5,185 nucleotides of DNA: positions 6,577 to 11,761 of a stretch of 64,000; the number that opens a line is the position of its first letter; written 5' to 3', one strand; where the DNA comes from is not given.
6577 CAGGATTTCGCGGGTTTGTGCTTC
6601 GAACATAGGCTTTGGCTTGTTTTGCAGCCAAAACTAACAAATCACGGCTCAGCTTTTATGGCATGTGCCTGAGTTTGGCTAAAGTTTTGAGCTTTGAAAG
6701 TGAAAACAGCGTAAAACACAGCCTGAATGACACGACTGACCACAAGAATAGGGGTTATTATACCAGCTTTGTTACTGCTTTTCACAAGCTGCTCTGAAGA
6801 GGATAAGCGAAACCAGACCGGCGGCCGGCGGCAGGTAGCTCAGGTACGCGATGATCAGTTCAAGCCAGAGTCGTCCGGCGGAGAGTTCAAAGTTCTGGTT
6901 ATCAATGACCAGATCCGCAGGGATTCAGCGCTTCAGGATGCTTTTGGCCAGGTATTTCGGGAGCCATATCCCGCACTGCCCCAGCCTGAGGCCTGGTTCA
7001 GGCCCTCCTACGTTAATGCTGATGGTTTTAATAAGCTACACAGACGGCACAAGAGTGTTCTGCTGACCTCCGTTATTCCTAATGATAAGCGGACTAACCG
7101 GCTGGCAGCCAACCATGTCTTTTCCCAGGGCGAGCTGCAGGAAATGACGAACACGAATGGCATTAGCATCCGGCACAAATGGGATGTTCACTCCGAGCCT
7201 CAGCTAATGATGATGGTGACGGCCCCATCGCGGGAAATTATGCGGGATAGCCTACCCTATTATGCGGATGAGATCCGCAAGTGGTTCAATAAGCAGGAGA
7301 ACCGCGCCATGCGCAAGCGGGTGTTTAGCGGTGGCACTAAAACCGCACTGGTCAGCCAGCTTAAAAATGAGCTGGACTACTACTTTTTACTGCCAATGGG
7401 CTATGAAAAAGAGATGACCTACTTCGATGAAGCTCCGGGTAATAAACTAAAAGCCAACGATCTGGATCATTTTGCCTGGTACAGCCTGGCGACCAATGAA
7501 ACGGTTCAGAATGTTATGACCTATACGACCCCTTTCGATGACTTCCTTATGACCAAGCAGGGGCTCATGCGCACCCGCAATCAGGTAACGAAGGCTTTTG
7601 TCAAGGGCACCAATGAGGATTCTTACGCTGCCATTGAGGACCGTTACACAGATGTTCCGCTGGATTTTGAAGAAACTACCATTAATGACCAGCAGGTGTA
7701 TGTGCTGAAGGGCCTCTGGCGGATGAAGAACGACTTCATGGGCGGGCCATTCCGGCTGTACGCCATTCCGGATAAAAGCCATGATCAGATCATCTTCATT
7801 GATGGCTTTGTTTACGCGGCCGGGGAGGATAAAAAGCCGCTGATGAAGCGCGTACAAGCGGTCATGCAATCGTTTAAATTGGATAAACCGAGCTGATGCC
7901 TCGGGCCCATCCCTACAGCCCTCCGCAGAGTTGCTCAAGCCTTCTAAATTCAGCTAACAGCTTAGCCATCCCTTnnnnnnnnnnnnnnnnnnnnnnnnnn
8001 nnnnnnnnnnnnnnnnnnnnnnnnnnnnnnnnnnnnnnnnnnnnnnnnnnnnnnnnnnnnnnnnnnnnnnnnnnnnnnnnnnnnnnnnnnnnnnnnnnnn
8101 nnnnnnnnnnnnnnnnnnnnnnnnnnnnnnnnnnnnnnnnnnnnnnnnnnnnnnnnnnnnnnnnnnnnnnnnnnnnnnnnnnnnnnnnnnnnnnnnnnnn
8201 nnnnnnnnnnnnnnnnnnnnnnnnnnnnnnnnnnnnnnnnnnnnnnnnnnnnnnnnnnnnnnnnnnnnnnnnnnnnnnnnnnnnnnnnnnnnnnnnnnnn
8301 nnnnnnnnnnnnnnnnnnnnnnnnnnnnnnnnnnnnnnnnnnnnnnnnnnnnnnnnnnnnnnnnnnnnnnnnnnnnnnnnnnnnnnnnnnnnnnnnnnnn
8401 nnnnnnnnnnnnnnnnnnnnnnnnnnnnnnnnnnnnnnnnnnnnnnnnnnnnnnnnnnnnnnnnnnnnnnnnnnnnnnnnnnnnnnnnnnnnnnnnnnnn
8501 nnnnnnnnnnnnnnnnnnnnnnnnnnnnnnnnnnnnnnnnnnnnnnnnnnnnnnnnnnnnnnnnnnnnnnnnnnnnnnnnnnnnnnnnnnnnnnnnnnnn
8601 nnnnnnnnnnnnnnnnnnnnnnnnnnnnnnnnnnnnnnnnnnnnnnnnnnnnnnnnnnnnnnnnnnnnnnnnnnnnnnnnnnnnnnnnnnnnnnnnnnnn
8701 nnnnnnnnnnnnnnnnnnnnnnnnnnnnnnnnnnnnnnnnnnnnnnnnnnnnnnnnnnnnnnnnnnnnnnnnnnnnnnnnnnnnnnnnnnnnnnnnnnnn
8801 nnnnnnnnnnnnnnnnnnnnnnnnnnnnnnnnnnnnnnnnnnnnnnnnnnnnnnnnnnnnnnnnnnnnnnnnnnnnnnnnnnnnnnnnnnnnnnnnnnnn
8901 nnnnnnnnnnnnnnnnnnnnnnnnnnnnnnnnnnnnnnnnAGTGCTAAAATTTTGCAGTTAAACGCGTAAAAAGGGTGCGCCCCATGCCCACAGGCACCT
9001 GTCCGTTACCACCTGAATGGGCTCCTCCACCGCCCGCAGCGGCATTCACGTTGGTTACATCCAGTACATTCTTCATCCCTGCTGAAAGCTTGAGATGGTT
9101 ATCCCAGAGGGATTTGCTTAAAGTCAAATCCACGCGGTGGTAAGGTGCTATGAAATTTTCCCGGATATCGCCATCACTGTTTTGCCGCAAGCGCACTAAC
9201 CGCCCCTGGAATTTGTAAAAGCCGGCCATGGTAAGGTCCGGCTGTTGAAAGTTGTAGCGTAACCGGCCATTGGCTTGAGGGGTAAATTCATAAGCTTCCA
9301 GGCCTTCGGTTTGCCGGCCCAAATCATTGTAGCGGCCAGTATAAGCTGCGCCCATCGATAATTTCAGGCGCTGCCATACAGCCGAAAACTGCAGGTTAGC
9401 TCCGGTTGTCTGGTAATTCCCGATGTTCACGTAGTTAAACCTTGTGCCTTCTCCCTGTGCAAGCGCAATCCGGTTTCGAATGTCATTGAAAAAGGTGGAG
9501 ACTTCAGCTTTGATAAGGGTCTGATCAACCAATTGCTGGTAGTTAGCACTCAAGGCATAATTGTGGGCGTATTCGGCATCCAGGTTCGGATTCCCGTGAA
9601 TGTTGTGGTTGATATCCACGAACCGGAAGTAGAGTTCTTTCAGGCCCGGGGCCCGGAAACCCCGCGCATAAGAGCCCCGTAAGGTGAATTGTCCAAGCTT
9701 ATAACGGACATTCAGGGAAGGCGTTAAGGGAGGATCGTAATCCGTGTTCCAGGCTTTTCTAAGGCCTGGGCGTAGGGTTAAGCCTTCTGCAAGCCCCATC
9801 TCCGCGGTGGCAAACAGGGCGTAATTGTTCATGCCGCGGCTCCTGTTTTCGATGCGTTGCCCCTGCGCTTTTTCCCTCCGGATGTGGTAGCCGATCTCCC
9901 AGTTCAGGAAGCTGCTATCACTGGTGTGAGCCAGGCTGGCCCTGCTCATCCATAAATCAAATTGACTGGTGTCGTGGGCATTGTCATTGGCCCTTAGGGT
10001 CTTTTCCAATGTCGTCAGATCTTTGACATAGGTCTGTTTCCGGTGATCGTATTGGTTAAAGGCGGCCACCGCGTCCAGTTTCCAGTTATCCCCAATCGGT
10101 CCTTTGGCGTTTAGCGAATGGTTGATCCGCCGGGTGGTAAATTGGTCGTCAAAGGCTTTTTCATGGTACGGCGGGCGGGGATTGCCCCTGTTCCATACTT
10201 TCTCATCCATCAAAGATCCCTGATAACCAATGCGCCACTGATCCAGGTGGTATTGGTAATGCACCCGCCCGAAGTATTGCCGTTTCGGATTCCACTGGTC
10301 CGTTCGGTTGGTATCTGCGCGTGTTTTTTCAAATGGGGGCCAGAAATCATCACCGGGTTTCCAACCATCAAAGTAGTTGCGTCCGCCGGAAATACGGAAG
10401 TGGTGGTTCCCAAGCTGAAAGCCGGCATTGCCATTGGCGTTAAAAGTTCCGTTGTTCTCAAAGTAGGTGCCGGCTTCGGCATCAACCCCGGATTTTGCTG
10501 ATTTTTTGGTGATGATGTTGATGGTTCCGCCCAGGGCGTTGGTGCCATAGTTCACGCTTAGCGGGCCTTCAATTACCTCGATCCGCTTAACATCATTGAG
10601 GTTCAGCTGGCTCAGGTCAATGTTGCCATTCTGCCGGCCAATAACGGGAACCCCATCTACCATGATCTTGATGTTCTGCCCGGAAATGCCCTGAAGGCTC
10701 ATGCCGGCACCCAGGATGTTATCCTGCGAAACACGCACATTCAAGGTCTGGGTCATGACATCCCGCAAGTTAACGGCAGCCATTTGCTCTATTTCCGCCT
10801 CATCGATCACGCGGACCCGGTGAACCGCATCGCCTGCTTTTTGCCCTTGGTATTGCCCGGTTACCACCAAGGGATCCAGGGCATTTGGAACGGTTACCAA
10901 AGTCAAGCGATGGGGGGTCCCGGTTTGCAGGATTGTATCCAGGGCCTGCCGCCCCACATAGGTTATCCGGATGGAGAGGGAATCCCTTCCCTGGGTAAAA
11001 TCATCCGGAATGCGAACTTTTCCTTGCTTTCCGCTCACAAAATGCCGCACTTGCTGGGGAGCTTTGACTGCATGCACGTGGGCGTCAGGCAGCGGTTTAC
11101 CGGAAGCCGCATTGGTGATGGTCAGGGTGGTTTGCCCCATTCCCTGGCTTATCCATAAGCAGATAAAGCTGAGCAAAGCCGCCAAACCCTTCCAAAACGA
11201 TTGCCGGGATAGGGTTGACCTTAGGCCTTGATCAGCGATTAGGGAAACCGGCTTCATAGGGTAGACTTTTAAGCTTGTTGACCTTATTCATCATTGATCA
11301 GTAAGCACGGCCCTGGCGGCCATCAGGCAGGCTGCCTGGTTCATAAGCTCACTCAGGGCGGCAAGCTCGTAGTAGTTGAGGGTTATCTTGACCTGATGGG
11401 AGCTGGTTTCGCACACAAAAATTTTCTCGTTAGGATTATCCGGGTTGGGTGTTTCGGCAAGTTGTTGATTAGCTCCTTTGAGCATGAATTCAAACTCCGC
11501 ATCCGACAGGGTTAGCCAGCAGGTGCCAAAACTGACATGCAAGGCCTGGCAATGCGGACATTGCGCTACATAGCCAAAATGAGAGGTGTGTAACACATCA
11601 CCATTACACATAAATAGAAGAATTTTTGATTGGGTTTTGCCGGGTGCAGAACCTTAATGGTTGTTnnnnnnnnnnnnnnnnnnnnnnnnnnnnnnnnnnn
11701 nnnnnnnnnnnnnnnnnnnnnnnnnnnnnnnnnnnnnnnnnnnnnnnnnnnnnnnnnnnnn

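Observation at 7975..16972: Complete heme acquisition locus whose first gene is an HmuY-like paralog carrying a T9SS secretion tail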

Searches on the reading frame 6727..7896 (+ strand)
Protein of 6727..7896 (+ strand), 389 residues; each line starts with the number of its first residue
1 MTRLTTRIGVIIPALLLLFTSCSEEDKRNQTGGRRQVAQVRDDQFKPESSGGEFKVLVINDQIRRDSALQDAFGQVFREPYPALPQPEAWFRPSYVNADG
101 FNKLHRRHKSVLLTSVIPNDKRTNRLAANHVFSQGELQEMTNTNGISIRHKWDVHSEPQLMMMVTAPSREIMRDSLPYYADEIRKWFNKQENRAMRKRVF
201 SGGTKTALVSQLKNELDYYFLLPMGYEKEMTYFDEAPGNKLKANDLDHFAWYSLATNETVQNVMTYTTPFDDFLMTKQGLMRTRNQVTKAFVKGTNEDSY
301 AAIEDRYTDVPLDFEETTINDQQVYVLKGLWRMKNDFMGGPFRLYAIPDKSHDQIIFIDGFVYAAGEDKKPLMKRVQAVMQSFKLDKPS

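Call 3: search_protein_families(library=pfam, proteins=[window:6727-7896:+], max_evalue=0.01)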
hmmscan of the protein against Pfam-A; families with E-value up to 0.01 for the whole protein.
window:6727-7896:+ (389 aa): 1 family
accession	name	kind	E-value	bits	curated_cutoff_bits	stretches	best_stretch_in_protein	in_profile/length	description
PF16125.10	DUF4837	-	5.7e-58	196.7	25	1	49-382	1-295/295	Domain of unknown function (DUF4837)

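Call 4: search_protein_families(library=ncbifam, proteins=[window:6727-7896:+], max_evalue=0.01)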
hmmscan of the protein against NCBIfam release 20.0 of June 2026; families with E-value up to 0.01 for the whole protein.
window:6727-7896:+ (389 aa): 0 families

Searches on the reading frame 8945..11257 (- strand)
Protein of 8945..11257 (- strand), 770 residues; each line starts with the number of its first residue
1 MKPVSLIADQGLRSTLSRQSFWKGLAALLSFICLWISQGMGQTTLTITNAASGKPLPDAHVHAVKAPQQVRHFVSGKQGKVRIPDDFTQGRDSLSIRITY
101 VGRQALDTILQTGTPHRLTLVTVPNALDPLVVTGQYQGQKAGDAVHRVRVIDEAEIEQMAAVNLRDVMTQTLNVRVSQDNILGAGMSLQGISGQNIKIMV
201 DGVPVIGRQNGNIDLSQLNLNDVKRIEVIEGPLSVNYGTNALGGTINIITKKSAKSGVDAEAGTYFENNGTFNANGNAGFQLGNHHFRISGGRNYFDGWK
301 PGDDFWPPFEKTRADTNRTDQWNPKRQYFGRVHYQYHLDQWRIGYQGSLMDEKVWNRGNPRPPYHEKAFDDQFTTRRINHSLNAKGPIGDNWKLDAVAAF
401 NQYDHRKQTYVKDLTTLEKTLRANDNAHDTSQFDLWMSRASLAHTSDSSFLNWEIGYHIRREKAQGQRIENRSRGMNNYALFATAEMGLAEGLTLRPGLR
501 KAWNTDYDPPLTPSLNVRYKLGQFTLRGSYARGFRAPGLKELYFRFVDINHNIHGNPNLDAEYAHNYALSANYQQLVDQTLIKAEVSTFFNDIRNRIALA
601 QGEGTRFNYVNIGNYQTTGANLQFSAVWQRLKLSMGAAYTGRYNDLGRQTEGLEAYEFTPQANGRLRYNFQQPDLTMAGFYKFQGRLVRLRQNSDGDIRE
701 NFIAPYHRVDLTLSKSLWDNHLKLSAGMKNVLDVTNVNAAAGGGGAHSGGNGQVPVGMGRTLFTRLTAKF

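Call 3: search_protein_families(library=pfam, proteins=[window:8945-11257:-], max_evalue=0.01)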
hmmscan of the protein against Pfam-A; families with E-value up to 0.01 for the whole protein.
window:8945-11257:- (770 aa): 4 families
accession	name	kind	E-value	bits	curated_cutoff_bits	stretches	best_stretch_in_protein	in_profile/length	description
PF00593.30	TonB_dep_Rec_b-barrel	-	6.1e-36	125.7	27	1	331-731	18-436/436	TonB dependent receptor-like, beta-barrel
PF07715.20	Plug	-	7.6e-20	71.9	23.9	1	144-245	5-107/107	TonB-dependent Receptor Plug Domain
PF14905.12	OMP_b-brl_3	-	4.6e-16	59.3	27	1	511-736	159-378/408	Outer membrane protein beta-barrel family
PF13620.12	CarboxypepD_reg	-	0.00082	20.1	32.3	1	46-116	5-75/82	Carboxypeptidase regulatory-like domain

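Call 4: search_protein_families(library=ncbifam, proteins=[window:8945-11257:-], max_evalue=0.01)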
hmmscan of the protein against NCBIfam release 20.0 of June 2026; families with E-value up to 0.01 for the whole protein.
window:8945-11257:- (770 aa): 26 families (the best 25 are shown)
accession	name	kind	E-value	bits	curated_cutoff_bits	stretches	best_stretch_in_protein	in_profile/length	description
TIGR01785.1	TonB-hemin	subfamily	1.5e-34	119.5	316.85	1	127-735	1-653/677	TonB-dependent heme/hemoglobin receptor family protein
TIGR01783.1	TonB-siderophor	subfamily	6.9e-31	107.6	223.5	2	148-413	6-272/649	TonB-dependent siderophore receptor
TIGR01786.1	TonB-hemlactrns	subfamily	1.1e-30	106.6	323.75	1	137-733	14-683/719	TonB-dependent hemoglobin/transferrin/lactoferrin family receptor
TIGR01779.1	TonB-B12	equivalog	6e-28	97.7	599.7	1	124-734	25-591/614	TonB-dependent vitamin B12 receptor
NF010010.0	PRK13483.1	equivalog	1.1e-27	96.3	927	2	125-256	31-168/660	ligand-gated channel protein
NF007926.1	PRK10641.1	equivalog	3.1e-25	88.8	836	1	125-638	25-505/617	TonB-dependent vitamin B12 receptor BtuB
NF007478.2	PRK10064.1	equivalog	2.7e-24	85.4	745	2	125-255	28-162/663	catecholate siderophore receptor CirA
NF038079.1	TonB_sider_MxcH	equivalog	3.5e-20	71.7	925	2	130-273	118-260/792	TonB-dependent siderophore myxochelin receptor MxcH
NF010038.0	PRK13513.1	equivalog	1e-19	70.6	942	2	127-256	35-170/659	ligand-gated channel protein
NF050067.1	TonBEntbctnRecCfrA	equivalog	2.6e-18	65.7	1200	2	219-265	126-173/698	TonB-dependent ferric enterobactin receptor CfrA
NF010011.0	PRK13484.1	equivalog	4.6e-18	64.8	1197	2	127-280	30-190/682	IreA family TonB-dependent siderophore receptor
NF010012.0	PRK13486.1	equivalog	2.7e-17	62.4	924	2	123-256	21-163/696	TonB-dependent receptor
NF053590.1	TonB_dep_TOL0244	equivalog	3.1e-17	62.4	645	2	138-257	22-146/604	TOL_0244 family TonB-dependent receptor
NF010051.0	PRK13528.1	subfamily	3.9e-17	61.8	583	2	186-274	97-193/727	FepA family TonB-dependent siderophore receptor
NF010048.1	PRK13524.1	subfamily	4.6e-17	61.7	493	2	465-770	419-744/744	FepA family TonB-dependent siderophore receptor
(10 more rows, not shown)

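Call 91: search_solved_structures(query=window:8945-11257:-, max_evalue=0.00001)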
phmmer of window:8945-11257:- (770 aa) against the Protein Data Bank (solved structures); distinct sequences matched with E-value up to 0.00001: 24.
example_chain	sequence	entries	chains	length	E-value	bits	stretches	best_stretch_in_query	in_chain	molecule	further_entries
2hdf_A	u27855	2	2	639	5.8e-23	84.5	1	128-255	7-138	Colicin I receptor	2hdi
9nn6_A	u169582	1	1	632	1.1e-22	83.6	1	130-255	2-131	Colicin I receptor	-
9gbc_A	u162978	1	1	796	1.2e-13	53.6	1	127-339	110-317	TonB-linked outer membrane receptor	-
3rgm_A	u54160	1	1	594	8.5e-13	50.8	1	128-277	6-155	Vitamin B12 transporter BtuB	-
1nqe_A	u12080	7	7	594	1e-12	50.5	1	128-277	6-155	Vitamin B12 receptor | Vitamin B12 transporter btuB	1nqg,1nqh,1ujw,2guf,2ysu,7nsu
1nqf_A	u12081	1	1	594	1.2e-12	50.3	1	128-275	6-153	Vitamin B12 receptor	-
3rgn_A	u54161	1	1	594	1.4e-12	50.1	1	128-282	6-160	Vitamin B12 transporter BtuB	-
2gsk_A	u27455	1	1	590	1.8e-12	49.8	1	128-277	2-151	Vitamin B12 transporter btuB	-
3m8b_A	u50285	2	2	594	3e-12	49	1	128-277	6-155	Vitamin B12 transporter btuB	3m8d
8the_A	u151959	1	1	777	2e-11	46.3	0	127-252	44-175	Heme/hemoglobin uptake outer membrane receptor PhuR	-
6i2j_A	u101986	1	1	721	4.4e-11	45.2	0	186-255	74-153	Ferric enterobactin receptor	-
5out_A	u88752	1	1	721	5.1e-11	45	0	186-255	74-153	Ferric enterobactin receptor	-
6q5e_A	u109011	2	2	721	5.1e-11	44.9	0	186-255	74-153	Ferric enterobactin receptor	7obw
5m9b_A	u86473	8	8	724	5.2e-11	44.9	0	186-255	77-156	Ferric enterobactin receptor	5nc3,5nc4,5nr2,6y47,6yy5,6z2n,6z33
6r1f_A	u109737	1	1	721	6.9e-11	44.5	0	186-255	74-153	Ferric enterobactin receptor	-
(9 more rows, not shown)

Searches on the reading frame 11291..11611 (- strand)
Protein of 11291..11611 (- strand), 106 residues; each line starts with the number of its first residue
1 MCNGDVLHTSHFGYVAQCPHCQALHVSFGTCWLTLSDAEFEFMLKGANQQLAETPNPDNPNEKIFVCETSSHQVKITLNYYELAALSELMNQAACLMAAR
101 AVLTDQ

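Call 3: search_protein_families(library=pfam, proteins=[window:11291-11611:-], max_evalue=0.01)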
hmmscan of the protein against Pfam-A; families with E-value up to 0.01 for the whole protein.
window:11291-11611:- (106 aa): 1 family
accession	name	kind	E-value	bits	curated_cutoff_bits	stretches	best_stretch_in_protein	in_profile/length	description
PF20391.3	DUF6686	-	7.4e-07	29.6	23.9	1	1-93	1-97/117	Family of unknown function (DUF6686)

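Call 4: search_protein_families(library=ncbifam, proteins=[window:11291-11611:-], max_evalue=0.01)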
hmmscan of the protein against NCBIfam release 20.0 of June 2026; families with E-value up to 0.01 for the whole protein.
window:11291-11611:- (106 aa): 0 families

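Call 86: search_solved_structures(query=window:11291-11611:-, max_evalue=10, show_alignments=1)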
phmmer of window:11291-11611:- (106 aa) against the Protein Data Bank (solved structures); distinct sequences matched with E-value up to 10: 0.

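Call 87: find_homologous_proteins(query=window:11291-11611:-, max_evalue=0.001)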
Query window:11291-11611:- (106 aa): 3 proteins with E <= 0.001 among 3 candidates.
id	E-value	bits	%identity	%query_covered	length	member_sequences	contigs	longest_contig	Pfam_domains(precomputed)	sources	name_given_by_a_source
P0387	2.3e-66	238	98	100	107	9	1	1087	PF20391.4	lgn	-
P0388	1.1e-44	169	70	99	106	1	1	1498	PF20391.4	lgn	-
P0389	3.2e-41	157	65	100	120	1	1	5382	-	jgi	jgi:hypothetical protein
